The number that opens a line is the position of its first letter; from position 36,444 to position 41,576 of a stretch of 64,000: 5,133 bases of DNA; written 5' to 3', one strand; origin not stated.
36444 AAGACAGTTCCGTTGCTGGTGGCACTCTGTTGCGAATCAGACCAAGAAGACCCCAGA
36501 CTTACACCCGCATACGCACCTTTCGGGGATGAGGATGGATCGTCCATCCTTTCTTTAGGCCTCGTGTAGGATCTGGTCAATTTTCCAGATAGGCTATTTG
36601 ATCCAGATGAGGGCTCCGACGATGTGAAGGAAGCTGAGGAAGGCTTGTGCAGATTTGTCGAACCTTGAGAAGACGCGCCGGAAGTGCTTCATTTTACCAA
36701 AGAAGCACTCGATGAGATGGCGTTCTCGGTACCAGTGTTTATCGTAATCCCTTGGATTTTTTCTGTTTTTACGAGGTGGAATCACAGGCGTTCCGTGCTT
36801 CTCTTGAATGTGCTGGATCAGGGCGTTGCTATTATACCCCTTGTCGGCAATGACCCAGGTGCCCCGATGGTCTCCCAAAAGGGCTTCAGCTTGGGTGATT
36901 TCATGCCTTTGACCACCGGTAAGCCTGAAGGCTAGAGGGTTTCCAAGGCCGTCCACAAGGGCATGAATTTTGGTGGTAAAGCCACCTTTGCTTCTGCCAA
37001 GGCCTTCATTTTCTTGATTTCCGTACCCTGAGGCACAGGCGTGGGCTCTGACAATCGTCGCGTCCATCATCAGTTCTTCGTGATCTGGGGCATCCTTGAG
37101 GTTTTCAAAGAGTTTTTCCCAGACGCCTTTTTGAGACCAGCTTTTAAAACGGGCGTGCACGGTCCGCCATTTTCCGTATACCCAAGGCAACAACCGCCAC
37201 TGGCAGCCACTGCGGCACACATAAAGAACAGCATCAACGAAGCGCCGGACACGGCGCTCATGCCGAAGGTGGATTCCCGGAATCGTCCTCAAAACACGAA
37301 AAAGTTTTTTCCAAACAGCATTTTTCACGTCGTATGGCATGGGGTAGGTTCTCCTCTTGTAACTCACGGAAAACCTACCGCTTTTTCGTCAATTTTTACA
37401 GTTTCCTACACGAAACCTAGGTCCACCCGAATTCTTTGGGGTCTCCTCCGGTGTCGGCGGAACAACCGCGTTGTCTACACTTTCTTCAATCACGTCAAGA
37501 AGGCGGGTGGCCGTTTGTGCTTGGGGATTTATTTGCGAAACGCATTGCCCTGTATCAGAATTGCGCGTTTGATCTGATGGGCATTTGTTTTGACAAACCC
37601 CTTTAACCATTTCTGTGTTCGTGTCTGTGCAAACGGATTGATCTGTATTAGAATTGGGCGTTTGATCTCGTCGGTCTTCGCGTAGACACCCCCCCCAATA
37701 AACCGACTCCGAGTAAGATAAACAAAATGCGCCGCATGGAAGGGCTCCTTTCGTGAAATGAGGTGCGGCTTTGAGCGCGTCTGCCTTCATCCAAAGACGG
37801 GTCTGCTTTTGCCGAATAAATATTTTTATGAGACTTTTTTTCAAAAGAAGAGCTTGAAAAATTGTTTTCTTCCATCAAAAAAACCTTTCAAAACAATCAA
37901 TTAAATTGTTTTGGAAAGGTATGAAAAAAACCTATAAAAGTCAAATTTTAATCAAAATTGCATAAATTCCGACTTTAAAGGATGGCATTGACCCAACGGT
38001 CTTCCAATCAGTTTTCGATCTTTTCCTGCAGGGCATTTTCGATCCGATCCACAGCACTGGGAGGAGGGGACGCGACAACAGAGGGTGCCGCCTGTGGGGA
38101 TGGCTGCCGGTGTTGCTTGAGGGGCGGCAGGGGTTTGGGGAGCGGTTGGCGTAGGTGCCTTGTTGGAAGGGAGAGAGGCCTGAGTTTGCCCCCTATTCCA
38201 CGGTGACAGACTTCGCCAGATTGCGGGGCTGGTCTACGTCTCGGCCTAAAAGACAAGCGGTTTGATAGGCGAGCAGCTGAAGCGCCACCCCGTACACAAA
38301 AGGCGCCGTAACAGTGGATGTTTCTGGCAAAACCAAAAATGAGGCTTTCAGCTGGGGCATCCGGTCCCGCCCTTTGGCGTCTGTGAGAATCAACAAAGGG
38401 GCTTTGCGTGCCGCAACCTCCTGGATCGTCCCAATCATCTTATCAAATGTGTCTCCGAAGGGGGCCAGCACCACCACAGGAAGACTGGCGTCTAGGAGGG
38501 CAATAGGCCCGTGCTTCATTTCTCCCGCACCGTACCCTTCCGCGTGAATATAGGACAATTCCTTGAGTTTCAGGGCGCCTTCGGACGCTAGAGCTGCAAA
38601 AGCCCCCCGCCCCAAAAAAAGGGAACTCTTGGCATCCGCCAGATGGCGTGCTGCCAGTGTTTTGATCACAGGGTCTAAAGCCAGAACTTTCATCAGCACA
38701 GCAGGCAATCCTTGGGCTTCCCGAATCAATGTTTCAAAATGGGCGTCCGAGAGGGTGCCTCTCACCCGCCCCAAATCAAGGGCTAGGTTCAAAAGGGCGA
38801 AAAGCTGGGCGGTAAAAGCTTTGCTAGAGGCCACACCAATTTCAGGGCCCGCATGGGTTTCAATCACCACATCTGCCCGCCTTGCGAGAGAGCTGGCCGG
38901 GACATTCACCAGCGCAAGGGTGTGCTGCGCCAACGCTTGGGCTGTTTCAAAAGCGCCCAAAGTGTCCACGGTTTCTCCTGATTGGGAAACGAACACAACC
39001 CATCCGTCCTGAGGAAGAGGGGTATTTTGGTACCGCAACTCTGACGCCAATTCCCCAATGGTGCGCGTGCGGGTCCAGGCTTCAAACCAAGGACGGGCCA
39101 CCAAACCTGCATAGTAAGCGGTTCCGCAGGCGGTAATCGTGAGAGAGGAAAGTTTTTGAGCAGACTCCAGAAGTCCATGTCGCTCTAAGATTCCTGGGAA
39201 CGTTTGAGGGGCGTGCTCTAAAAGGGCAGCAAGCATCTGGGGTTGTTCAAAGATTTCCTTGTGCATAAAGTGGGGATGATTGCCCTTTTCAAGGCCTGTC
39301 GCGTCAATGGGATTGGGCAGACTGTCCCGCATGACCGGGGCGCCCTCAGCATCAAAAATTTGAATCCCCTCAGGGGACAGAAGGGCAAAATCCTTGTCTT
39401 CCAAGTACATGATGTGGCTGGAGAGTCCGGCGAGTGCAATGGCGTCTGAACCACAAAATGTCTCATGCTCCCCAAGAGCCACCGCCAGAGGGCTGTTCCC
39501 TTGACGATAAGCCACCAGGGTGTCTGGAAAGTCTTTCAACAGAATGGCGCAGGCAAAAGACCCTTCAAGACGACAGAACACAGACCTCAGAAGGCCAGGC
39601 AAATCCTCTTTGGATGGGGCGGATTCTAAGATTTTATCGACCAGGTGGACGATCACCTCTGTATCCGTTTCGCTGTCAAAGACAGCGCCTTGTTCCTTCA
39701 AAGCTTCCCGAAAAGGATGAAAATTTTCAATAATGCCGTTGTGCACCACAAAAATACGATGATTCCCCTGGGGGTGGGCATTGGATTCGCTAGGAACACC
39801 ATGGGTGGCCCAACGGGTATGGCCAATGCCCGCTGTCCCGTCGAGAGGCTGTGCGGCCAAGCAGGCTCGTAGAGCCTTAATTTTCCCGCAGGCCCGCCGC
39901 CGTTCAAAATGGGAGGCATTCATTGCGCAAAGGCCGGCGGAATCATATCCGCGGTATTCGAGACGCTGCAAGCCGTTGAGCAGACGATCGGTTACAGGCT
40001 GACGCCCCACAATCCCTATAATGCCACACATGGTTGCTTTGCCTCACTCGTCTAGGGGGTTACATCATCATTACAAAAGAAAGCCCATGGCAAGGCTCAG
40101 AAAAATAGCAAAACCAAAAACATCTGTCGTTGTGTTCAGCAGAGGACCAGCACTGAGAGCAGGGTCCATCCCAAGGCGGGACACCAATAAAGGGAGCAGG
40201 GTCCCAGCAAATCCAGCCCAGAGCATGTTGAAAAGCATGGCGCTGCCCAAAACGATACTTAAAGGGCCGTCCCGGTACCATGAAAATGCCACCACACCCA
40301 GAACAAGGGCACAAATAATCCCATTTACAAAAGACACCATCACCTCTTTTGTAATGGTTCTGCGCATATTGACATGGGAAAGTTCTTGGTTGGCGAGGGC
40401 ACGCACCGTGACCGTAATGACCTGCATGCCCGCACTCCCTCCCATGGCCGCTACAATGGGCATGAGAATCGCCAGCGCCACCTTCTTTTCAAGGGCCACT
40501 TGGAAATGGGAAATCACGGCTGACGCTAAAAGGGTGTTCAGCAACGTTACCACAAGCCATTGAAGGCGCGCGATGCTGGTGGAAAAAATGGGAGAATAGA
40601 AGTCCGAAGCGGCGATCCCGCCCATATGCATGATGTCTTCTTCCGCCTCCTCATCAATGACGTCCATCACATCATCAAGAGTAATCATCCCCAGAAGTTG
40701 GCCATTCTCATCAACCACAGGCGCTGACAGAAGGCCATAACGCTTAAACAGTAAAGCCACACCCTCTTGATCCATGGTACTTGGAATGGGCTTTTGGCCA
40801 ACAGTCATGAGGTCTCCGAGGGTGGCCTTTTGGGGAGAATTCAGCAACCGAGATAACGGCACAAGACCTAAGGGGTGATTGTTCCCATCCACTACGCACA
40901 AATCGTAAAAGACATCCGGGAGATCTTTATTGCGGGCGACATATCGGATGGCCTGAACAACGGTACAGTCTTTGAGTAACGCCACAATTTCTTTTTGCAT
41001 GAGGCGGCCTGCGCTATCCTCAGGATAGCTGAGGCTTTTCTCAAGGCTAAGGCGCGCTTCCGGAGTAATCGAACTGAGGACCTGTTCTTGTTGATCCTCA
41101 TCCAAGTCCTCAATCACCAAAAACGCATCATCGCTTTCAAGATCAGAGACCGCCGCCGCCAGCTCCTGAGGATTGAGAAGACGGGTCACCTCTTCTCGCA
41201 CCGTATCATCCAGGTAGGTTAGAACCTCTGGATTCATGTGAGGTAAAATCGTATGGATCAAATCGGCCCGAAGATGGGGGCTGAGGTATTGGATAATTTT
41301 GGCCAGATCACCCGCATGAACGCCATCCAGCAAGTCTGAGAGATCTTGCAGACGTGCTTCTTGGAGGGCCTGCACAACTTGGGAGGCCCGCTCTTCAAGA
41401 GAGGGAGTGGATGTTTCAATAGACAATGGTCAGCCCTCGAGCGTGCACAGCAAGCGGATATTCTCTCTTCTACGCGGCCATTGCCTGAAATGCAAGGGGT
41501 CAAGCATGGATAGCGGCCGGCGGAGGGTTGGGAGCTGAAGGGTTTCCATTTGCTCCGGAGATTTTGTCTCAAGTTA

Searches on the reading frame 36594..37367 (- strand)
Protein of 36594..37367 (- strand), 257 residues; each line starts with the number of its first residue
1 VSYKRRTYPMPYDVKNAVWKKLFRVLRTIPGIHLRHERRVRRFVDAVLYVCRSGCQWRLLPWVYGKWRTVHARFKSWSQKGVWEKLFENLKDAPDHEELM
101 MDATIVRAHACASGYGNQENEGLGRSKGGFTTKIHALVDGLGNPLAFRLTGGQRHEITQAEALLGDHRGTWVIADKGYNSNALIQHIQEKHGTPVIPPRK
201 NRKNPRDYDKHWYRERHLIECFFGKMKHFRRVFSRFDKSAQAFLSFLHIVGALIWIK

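Call 37: search_protein_families(library=pfam, proteins=[window:36594-37367:-], max_evalue=0.0001)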
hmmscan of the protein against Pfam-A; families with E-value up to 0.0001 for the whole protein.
window:36594-37367:- (257 aa): 4 families
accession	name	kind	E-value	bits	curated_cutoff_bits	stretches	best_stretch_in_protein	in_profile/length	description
PF01609.27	DDE_Tnp_1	-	2.3e-19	70.4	23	1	95-246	3-191/200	Transposase DDE domain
PF13340.11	DUF4096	-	2.3e-18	66.6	34.3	1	16-87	3-76/76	Putative transposase of IS4/5 family (DUF4096)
PF13612.12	DDE_Tnp_1_3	-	1.8e-09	38.2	27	1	130-232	44-147/155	Transposase DDE domain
PF13586.12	DDE_Tnp_1_2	-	2.2e-06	28.4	29.2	1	172-256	1-85/86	Transposase DDE domain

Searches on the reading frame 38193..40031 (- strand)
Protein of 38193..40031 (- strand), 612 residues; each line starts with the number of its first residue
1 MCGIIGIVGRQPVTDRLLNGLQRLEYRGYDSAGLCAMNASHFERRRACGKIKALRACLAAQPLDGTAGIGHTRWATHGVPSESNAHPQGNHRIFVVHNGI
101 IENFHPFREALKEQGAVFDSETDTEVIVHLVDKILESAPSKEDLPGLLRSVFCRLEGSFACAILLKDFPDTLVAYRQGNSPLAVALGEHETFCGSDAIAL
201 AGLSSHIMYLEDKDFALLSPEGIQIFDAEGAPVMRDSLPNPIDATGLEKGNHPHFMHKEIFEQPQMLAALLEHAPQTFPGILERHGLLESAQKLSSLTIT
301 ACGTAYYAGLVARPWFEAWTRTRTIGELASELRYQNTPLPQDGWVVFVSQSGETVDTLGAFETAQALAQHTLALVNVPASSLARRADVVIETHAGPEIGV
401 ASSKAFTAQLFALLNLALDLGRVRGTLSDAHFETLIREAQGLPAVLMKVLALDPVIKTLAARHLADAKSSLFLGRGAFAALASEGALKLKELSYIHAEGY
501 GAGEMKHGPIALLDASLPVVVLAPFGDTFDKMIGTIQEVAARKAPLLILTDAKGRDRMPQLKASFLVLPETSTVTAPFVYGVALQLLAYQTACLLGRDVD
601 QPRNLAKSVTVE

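Call 16: search_protein_families(library=ncbifam, proteins=[window:38193-40031:-], max_evalue=0.00001)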
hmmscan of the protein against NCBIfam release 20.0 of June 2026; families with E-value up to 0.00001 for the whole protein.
window:38193-40031:- (612 aa): 13 families
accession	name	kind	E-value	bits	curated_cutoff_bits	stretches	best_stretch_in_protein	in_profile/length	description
NF001484.0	PRK00331.1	subfamily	4e-212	705.8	381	1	1-612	1-601/601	isomerizing glutamine--fructose-6-phosphate transaminase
TIGR01135.1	glmS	equivalog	3.5e-204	679.7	418.05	1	2-612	1-607/607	glutamine--fructose-6-phosphate transaminase (isomerizing)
NF046059.1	NagB_SO3506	equivalog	4.9e-30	105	430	1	256-562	4-294/330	glucosamine-6-phosphate deaminase NagB-II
TIGR01134.1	purF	equivalog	9.8e-26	91.1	350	1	2-203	1-201/432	amidophosphoribosyltransferase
NF041128.1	glucosaP_deam_GlmD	equivalog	2.2e-20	73.1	580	1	322-609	58-321/323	glucosamine-6-phosphate deaminase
TIGR01536.1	asn_synth_AEB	equivalog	4.6e-12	45.7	267.1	1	2-200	1-166/517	asparagine synthase (glutamine-hydrolyzing)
NF003915.0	PRK05441.1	subfamily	1.5e-07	30.7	168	1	339-413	129-205/300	N-acetylmuramic acid 6-phosphate etherase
TIGR02815.1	agaS_fam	subfamily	2.2e-07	30.2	529.2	1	256-603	5-355/372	putative sugar isomerase, AgaS family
TIGR00274.1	TIGR00274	equivalog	2.5e-07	30.1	302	1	335-413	120-200/291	N-acetylmuramic acid 6-phosphate etherase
TIGR03108.1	eps_aminotran_1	hypoth_equivalog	2.3e-06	26.6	816.9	1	67-130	44-107/628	XrtA/PEP-CTERM system amidotransferase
NF009222.0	PRK12570.1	subfamily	3.6e-06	26.1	255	1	336-411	133-210/307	N-acetylmuramic acid 6-phosphate etherase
TIGR03104.1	trio_amidotrans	equivalog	3.6e-06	25.5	570.1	0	66-129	42-106/589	N-acetylglutaminylglutamine amidotransferase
NF006949.0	PRK09431.1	equivalog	4.5e-06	25.5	499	0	67-203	44-168/554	asparagine synthase B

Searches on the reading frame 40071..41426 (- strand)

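Call 37: search_protein_families(library=pfam, proteins=[window:40071-41426:-], max_evalue=0.0001)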
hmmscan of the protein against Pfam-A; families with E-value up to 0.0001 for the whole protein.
window:40071-41426:- (451 aa): 3 families
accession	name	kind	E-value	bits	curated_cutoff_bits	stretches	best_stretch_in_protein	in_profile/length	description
PF01769.21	MgtE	-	6.1e-33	114.2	27.6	1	322-444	1-124/125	Divalent cation transporter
PF03448.22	MgtE_N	-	1.8e-18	67.4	25.9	1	37-137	2-102/102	MgtE intracellular N domain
PF00571.33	CBS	-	3e-14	53.5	24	1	204-258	2-56/57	CBS domain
